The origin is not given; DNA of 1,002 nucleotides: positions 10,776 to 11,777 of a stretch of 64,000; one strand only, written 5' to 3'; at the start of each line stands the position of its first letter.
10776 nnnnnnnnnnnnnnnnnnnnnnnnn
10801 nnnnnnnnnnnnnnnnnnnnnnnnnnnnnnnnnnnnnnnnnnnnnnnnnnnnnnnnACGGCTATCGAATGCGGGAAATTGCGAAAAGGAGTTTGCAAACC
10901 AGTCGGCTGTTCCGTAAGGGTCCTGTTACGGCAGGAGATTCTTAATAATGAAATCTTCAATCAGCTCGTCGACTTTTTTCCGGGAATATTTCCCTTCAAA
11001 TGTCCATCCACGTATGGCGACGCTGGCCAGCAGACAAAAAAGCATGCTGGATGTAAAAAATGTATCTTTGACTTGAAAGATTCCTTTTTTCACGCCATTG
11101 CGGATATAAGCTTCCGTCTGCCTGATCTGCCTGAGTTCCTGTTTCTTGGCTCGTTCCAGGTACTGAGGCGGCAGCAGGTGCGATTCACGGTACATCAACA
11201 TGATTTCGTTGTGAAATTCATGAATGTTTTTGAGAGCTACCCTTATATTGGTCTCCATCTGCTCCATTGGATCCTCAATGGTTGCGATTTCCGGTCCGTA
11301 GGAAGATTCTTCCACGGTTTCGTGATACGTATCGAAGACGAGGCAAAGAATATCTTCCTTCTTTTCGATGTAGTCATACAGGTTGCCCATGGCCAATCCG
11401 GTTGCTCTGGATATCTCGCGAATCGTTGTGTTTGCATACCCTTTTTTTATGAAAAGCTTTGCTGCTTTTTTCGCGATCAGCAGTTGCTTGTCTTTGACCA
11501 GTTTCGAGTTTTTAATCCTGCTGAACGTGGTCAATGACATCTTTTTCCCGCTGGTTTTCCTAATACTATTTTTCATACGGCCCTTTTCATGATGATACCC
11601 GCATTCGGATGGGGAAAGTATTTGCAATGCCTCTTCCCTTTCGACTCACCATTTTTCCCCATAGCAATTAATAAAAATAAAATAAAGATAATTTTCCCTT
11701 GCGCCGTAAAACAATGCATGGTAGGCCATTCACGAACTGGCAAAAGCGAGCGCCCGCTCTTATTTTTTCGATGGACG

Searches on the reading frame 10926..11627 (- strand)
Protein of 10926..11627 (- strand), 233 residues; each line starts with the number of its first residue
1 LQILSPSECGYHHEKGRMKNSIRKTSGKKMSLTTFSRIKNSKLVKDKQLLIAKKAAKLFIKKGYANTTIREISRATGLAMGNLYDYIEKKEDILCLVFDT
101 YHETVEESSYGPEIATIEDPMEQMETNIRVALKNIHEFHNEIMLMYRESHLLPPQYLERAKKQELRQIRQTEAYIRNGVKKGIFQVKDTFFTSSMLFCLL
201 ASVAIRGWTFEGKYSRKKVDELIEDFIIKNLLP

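Call 17: search_protein_families(library=pfam, proteins=[window:10926-11627:-], max_evalue=0.00001)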
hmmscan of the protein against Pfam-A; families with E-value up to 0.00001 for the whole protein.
window:10926-11627:- (233 aa): 2 families
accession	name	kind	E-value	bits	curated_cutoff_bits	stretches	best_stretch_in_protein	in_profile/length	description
PF00440.29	TetR_N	-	2.9e-09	37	24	1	53-94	3-44/47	Bacterial regulatory proteins, tetR family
PF17932.6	TetR_C_24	-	9.8e-08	32.7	26.4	1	119-227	3-110/114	Tetracyclin repressor-like, C-terminal domain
